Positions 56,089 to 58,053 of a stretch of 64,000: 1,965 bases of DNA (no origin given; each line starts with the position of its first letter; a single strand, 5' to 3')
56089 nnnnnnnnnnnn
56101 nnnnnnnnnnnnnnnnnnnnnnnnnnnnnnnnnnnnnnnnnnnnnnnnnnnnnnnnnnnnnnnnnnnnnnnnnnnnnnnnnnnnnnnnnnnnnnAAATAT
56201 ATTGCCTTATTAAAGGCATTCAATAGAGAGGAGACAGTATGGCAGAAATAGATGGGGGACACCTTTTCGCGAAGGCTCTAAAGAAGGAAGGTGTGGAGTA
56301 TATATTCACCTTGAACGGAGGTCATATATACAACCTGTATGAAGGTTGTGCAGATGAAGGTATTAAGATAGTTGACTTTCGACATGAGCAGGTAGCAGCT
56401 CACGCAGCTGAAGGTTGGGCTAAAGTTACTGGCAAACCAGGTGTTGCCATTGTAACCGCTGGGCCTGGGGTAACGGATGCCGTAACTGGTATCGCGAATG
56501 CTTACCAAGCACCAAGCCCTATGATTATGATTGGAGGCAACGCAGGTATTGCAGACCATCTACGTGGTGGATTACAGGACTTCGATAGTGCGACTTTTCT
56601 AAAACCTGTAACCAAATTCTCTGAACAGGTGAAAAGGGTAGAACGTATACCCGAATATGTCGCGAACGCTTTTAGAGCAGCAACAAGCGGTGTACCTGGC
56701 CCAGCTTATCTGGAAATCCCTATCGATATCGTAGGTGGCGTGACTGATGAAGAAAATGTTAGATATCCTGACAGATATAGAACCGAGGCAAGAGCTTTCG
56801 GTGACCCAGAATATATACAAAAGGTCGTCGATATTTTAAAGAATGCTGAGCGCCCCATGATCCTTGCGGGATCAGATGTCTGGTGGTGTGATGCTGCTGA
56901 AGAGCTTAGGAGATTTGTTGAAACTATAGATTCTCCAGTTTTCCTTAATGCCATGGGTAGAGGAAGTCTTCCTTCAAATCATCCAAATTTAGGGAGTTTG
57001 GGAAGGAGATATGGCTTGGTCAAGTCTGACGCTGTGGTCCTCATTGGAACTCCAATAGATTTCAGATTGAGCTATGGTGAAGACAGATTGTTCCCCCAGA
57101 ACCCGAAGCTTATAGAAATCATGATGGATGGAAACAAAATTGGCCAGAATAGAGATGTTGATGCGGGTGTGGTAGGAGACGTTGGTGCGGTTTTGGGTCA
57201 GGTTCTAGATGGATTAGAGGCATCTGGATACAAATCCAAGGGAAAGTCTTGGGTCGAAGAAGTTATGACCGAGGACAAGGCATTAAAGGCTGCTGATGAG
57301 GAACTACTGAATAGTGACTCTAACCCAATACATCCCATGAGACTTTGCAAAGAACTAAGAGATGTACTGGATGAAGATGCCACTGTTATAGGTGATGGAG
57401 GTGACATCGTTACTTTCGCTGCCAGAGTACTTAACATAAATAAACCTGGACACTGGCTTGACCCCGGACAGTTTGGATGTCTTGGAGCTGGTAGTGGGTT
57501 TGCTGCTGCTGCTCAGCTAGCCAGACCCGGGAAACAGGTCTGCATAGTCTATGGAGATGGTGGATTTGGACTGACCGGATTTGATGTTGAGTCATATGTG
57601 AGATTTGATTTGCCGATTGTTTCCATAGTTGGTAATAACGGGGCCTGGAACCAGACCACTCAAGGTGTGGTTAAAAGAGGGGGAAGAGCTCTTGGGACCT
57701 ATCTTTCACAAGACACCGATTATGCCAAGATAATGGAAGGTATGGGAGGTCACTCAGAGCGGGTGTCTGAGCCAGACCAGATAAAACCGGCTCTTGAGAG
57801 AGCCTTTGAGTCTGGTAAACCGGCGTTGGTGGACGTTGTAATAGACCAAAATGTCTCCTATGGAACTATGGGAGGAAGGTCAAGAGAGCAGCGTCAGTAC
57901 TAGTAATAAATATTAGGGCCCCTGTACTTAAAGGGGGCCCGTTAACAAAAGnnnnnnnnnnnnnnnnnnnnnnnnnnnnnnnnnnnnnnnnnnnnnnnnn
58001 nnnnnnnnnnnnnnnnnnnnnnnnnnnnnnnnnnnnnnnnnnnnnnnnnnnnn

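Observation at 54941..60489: Four-gene plus-strand operon: Frc-like CoA-transferase, Oxc/HACL-like ThDP enzyme, degenerate double hot-dog, halogenase-like flavoprotein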

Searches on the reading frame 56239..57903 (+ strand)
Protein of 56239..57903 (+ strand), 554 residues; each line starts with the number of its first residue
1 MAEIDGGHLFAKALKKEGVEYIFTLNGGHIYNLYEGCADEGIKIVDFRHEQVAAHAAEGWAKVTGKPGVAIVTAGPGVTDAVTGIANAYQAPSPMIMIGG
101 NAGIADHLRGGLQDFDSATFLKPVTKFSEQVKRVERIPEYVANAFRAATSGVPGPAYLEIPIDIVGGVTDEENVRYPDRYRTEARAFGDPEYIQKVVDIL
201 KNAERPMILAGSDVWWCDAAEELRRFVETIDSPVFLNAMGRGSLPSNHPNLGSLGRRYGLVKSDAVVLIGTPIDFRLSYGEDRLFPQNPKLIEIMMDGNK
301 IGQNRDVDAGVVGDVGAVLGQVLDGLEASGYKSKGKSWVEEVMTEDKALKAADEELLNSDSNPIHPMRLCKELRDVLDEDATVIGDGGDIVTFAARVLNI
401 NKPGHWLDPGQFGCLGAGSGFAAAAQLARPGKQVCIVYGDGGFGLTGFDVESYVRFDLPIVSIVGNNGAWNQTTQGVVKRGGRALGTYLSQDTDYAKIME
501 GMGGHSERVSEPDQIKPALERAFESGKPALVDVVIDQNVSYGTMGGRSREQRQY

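Call 3: search_protein_families(library=pfam, proteins=[window:56239-57903:+], max_evalue=0.01)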
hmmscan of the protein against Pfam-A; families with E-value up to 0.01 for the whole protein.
window:56239-57903:+ (554 aa): 3 families
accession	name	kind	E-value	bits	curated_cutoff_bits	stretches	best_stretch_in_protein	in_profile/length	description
PF02776.23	TPP_enzyme_N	-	3.6e-38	130.4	26.8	1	5-117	2-116/119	Thiamine pyrophosphate enzyme, N-terminal TPP binding domain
PF02775.26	TPP_enzyme_C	-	5e-32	111.2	21.9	1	386-533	1-151/151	Thiamine pyrophosphate enzyme, C-terminal TPP binding domain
PF00205.28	TPP_enzyme_M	-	4.8e-30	104.5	30.4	1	193-321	1-136/137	Thiamine pyrophosphate enzyme, central domain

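Call 4: search_protein_families(library=ncbifam, proteins=[window:56239-57903:+], max_evalue=0.01)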
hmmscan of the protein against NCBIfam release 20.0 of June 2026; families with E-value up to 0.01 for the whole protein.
window:56239-57903:+ (554 aa): 51 families (the best 25 are shown)
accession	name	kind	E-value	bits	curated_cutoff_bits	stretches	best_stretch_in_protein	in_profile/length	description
NF004516.0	PRK05858.1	equivalog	1.7e-163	545.1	587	1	3-542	10-542/548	acetolactate synthase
NF058623.1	HdaclCoAlyACT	equivalog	5.2e-112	375.3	600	1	8-539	14-544/575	2-hydroxyacyl-CoA lyase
NF006721.0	PRK09259.1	equivalog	6.7e-101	338.7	557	1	4-539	15-554/574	oxalyl-CoA decarboxylase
TIGR00118.1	acolac_lg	equivalog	8.8e-101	338.1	538.35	1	5-540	2-539/557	biosynthetic-type acetolactate synthase large subunit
NF004919.0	PRK06276.1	equivalog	7.6e-100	334.9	866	1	5-538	2-541/582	acetolactate synthase large subunit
TIGR03254.1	oxalate_oxc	equivalog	2.7e-96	323.4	739.4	1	3-544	2-544/554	oxalyl-CoA decarboxylase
NF004710.0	PRK06048.1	equivalog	8.1e-86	288.7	976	1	4-538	8-540/561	acetolactate synthase large subunit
NF006122.0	PRK08266.1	subfamily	1.6e-85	287.6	571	1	2-538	2-527/543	hypothetical protein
NF006378.0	PRK08617.1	equivalog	1.4e-84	284.4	510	1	5-538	9-541/556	acetolactate synthase AlsS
NF004807.0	PRK06154.1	equivalog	2e-83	281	607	1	6-537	22-556/565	thiamine pyrophosphate-requiring protein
NF006187.0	PRK08322.1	equivalog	2.8e-83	280.2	509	1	7-538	5-531/548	acetolactate synthase large subunit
NF006052.0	PRK08199.1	subfamily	1.8e-80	270.8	539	1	3-540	7-542/559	thiamine pyrophosphate protein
NF005713.0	PRK07525.1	subfamily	2.1e-80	270.8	620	1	10-539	12-566/592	sulfoacetaldehyde acetyltransferase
TIGR02418.1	acolac_catab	equivalog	6e-80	269.2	551.1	1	7-537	2-531/539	acetolactate synthase AlsS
TIGR03457.1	sulphoacet_xsc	equivalog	4e-79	266.5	676.4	1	10-539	8-560/579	sulfoacetaldehyde acetyltransferase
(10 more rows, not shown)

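Call 5: search_solved_structures(query=window:56239-57903:+, max_evalue=1e-20)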
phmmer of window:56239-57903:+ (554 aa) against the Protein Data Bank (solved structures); distinct sequences matched with E-value up to 1e-20: 123 (the best 60 are shown).
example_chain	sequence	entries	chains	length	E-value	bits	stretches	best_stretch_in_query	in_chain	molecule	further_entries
8vzk_A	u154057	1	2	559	5.2e-99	335.7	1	2-538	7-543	Oxalyl-CoA decarboxylase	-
8vzc_A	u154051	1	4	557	2.6e-88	300.4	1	3-535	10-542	Oxalyl-CoA decarboxylase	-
8vzf_A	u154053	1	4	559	2.6e-88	300.4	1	3-535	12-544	2-Hydroxyacyl-CoA Lyase/Synthase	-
8vza_A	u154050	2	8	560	2.6e-88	300.4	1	3-535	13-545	2-Hydroxyacyl-CoA lyase/Synthase | Oxalyl-CoA decarboxylase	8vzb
8vzd_A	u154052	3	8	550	2.8e-88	300.3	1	1-537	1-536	2-Hydroxyacyl-CoA Lyase/Synthase TbHACS | Oxalyl-CoA decarboxylase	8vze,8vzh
9qz5_A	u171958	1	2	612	3.5e-86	293.4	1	8-540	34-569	2-hydroxyacyl-CoA lyase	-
8vzj_A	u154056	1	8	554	3.7e-86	293.3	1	1-536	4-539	Oxalyl-CoA decarboxylase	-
7pt3_A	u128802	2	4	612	5.2e-86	292.8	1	8-540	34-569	2-hydroxyacyl-CoA lyase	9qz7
7pt2_A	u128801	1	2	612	6.2e-86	292.6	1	8-540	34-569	2-hydroxyacyl-CoA lyase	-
7pt1_A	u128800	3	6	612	7e-86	292.4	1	8-540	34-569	2-hydroxyacyl-CoA lyase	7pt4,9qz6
9qz4_A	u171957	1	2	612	7.5e-86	292.3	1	8-540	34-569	2-hydroxyacyl-CoA lyase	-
7ayg_A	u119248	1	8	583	2.3e-81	277.5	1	4-539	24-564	Putative oxalyl-CoA decarboxylase (Oxc, yfdU)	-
7b2e_A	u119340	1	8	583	2e-80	274.4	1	4-546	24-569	Putative oxalyl-CoA decarboxylase (Oxc, yfdU)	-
6xn8_A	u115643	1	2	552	2.1e-80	274.3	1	2-538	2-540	2-hydroxyacyl-CoA lyase 1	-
3iae_A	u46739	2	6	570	1.1e-76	262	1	1-535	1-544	Benzaldehyde lyase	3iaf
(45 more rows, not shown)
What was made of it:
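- On Acetohydroxyacid/acetolactate synthase (TIGR00118; NF004516 by name): AHAS structures score 173 bits or less against 336 for HACL/S (call 5).
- Nearest solved structures are active HACL/S enzymes (336 and 300 bits) against 173 bits or less for AHAS (call 5). Solved AHAS and AlsS enzymes score 155-239 bits against 277-336 for HACL/S and Oxc (call 5).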

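Call 26: search_solved_structures(query=window:56239-57903:+, max_evalue=1e-80, show_alignments=2)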
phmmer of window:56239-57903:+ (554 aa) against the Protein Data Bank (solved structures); distinct sequences matched with E-value up to 1e-80: 12.
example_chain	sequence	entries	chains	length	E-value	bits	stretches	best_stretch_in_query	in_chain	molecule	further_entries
8vzk_A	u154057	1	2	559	5.2e-99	335.7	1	2-538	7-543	Oxalyl-CoA decarboxylase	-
8vzc_A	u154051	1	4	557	2.6e-88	300.4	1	3-535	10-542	Oxalyl-CoA decarboxylase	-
8vzf_A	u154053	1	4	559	2.6e-88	300.4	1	3-535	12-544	2-Hydroxyacyl-CoA Lyase/Synthase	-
8vza_A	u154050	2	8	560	2.6e-88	300.4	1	3-535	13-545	2-Hydroxyacyl-CoA lyase/Synthase | Oxalyl-CoA decarboxylase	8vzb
8vzd_A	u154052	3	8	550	2.8e-88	300.3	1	1-537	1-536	2-Hydroxyacyl-CoA Lyase/Synthase TbHACS | Oxalyl-CoA decarboxylase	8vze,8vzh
9qz5_A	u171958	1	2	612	3.5e-86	293.4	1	8-540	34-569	2-hydroxyacyl-CoA lyase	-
8vzj_A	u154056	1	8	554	3.7e-86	293.3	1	1-536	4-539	Oxalyl-CoA decarboxylase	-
7pt3_A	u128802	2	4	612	5.2e-86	292.8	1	8-540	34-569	2-hydroxyacyl-CoA lyase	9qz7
7pt2_A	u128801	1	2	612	6.2e-86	292.6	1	8-540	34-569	2-hydroxyacyl-CoA lyase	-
7pt1_A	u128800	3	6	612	7e-86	292.4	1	8-540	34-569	2-hydroxyacyl-CoA lyase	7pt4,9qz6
9qz4_A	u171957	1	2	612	7.5e-86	292.3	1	8-540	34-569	2-hydroxyacyl-CoA lyase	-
7ayg_A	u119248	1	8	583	2.3e-81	277.5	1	4-539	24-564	Putative oxalyl-CoA decarboxylase (Oxc, yfdU)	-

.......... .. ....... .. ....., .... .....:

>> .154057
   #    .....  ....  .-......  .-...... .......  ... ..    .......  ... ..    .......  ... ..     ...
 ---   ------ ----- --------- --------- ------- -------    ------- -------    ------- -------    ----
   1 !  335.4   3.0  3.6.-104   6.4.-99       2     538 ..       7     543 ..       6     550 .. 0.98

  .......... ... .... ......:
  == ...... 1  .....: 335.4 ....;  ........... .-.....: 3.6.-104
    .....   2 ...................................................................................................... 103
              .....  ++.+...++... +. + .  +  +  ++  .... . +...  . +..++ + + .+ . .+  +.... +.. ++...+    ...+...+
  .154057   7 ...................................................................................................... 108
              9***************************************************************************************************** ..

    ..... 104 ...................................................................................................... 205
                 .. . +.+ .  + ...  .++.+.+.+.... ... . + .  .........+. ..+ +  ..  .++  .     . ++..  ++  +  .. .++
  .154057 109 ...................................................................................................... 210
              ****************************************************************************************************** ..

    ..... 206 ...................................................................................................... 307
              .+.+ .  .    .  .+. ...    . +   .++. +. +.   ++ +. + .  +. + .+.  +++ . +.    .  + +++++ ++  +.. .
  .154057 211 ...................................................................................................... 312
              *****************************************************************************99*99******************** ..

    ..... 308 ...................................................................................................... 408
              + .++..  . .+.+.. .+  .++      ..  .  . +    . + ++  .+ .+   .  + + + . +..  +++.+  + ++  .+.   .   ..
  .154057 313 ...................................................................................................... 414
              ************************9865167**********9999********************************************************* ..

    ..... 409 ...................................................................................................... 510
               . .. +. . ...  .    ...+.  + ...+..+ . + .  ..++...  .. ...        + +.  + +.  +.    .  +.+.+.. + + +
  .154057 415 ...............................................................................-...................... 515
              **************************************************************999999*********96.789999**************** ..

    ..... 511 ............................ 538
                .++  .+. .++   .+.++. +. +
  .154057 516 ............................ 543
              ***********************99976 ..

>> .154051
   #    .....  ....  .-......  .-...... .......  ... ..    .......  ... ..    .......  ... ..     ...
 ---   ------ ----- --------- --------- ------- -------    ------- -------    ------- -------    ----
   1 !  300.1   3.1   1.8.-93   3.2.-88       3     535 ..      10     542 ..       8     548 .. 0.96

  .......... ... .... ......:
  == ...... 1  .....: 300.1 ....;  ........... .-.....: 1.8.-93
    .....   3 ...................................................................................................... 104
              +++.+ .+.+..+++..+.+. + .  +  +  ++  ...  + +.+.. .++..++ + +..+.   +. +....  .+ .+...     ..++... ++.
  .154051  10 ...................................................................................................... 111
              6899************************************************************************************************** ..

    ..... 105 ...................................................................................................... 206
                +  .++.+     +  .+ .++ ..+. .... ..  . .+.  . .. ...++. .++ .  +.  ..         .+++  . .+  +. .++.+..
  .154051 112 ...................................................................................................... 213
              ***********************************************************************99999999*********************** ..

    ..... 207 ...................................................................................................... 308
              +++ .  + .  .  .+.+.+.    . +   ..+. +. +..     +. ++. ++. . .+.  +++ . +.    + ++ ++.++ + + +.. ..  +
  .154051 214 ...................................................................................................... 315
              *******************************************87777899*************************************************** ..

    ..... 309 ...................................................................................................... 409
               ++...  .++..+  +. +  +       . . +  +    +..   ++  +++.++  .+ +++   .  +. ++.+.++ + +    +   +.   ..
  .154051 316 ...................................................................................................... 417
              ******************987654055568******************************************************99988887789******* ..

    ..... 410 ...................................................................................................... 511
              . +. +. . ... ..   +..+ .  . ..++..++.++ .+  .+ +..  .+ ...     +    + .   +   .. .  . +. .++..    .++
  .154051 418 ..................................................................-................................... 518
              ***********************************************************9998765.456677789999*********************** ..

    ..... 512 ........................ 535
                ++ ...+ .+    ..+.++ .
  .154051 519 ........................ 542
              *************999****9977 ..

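Call 77: search_dna_similar(query=window:56239-57903:+, collection=plasmids, mode=protein, max_evalue=1e-60, max_rows=15)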
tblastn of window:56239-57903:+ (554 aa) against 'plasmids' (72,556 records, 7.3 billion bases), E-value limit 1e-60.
Records with a match: 22; places in all: 22; records where one place covers at least 80% of the query: 22.
Best place of each record, by identity: <60% 22.
By first word of the organism name: Cupriavidus 6; Streptomyces 3; Phyllobacterium 2; Nonomuraea 1; Caballeronia 1; Rhodococcus 1; Tistrella 1; Bosea 1; Variovorax 1; halophilic 1; and 4 more.
By predicted mobility (MOB-suite, as given by PLSDB): non-mobilizable 12; mobilizable 5; conjugative 5.
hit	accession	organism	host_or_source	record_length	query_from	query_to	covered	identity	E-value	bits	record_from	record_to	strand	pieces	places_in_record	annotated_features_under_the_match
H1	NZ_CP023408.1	Streptomyces fungicidicus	Pig,cell culture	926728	4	544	98%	46.6%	5e-141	457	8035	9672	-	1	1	thiamine pyrophosphate-binding protein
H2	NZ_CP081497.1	Streptomyces sp. BHT-5-2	whole organism,plant soil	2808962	4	544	98%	45.7%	5e-136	443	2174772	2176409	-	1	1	none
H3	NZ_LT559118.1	Nonomuraea gerenzanensis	-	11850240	4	544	98%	45.6%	2e-138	450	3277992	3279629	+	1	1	none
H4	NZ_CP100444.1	Streptomyces rimosus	pure culture,OTC cluster deletion ...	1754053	4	538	97%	44.7%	1e-127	419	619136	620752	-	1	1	record has no annotation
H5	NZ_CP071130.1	Caballeronia sp. M1242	Homo sapiens,ETA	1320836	4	553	99%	43.2%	2e-122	404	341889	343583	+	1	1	none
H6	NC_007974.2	Cupriavidus metallidurans CH34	-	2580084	4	536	96%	42.8%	2e-119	395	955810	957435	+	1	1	none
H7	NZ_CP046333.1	Cupriavidus metallidurans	sedimentation pond in a zinc factory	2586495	4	536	96%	42.8%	2e-119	395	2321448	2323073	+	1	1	none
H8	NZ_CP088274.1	Phyllobacterium sp. T1293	Melilotus albus,Cell culture,root nodule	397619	4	538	97%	42.5%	2e-119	395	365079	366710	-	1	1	thiamine pyrophosphate-binding protein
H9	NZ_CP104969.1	Phyllobacterium zundukense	Vicia costata,cell culture,root nodule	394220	4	538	97%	41.9%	9e-118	390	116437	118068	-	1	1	thiamine pyrophosphate-binding protein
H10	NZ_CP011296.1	Rhodococcus erythropolis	pure culture,soil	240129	3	539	97%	36.4%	4e-75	266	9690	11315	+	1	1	thiamine pyrophosphate-binding protein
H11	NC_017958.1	Tistrella mobilis KA081020-065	-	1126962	4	536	96%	36.1%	9e-61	225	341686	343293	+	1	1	record has no annotation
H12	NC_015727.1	Cupriavidus necator N-1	soil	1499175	1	541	98%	34.8%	4e-71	255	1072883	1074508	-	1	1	record has no annotation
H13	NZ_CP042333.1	Bosea sp. F3-2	soybean,soil sample,rhizosphere soil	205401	4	536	96%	35.1%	4e-86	298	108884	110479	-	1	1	thiamine pyrophosphate-binding protein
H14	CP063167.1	Variovorax paradoxus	-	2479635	1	541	98%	33.5%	9e-68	245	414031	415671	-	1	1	thiamine pyrophosphate-binding protein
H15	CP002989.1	halophilic archaeon DL31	-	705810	4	533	96%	33.3%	4e-77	273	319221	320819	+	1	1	Acetolactate synthase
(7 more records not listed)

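Call 78: get_annotated_region(hit=H8, flank=8000)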
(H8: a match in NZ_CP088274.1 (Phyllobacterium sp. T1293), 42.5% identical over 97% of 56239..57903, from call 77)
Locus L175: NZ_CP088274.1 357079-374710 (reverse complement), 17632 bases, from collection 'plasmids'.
description: Phyllobacterium sp. T1293 plasmid pT1293c, complete sequence
organism: Phyllobacterium sp. T1293 (NCBI taxid 555317)
taxonomy: Bacteria; Pseudomonadota; Alphaproteobacteria; Hyphomicrobiales; Phyllobacteriaceae; Phyllobacterium; Phyllobacterium sp. T1293
host: -; source: Melilotus albus,Cell culture,root nodule; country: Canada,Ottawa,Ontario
typing (MOB-suite, as given by PLSDB): non-mobilizable
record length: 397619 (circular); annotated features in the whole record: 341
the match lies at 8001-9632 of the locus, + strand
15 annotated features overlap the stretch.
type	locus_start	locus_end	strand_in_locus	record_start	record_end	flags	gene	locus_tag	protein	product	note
CDS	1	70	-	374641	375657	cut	-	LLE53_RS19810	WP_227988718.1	NAD(P)H-quinone oxidoreductase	-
CDS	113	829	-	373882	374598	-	-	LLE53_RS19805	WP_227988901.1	GntR family transcriptional regulator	-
CDS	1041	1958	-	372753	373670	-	sucD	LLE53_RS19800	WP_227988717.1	succinate--CoA ligase subunit alpha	-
CDS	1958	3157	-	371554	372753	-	sucC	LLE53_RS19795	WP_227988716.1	ADP-forming succinate--CoA ligase subunit beta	GO:0006099 - tricarboxylic acid cycle [Evidence IEA]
CDS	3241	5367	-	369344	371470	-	-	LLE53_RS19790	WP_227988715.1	acetate--CoA ligase family protein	-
CDS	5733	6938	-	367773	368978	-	oxlT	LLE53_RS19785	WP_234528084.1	oxalate/formate MFS antiporter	-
CDS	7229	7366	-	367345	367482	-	-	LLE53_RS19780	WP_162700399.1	hypothetical protein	-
CDS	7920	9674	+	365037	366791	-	-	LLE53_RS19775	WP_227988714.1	thiamine pyrophosphate-binding protein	-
CDS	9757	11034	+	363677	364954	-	frc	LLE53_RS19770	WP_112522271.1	formyl-CoA transferase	GO:0033611 - oxalate catabolic process [Evidence IEA]; GO:0009636 - response to toxic substance [Evidence IEA]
CDS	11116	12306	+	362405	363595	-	sucC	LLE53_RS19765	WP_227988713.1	ADP-forming succinate--CoA ligase subunit beta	GO:0006099 - tricarboxylic acid cycle [Evidence IEA]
CDS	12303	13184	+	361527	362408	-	sucD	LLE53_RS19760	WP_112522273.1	succinate--CoA ligase subunit alpha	-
CDS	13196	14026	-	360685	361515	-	-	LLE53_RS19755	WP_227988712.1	HTH-type transcriptional regulator BhcR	GO:0006355 - regulation of DNA-templated transcription [Evidence IEA]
CDS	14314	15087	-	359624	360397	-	-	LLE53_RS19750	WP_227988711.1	fumarylacetoacetate hydrolase family protein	-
CDS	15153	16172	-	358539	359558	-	-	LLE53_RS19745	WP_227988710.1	2-dehydropantoate 2-reductase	GO:0015940 - pantothenate biosynthetic process [Evidence IEA]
CDS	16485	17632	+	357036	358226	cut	fdhA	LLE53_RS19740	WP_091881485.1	formaldehyde dehydrogenase, glutathione-independent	GO:0046292 - formaldehyde metabolic process [Evidence IEA]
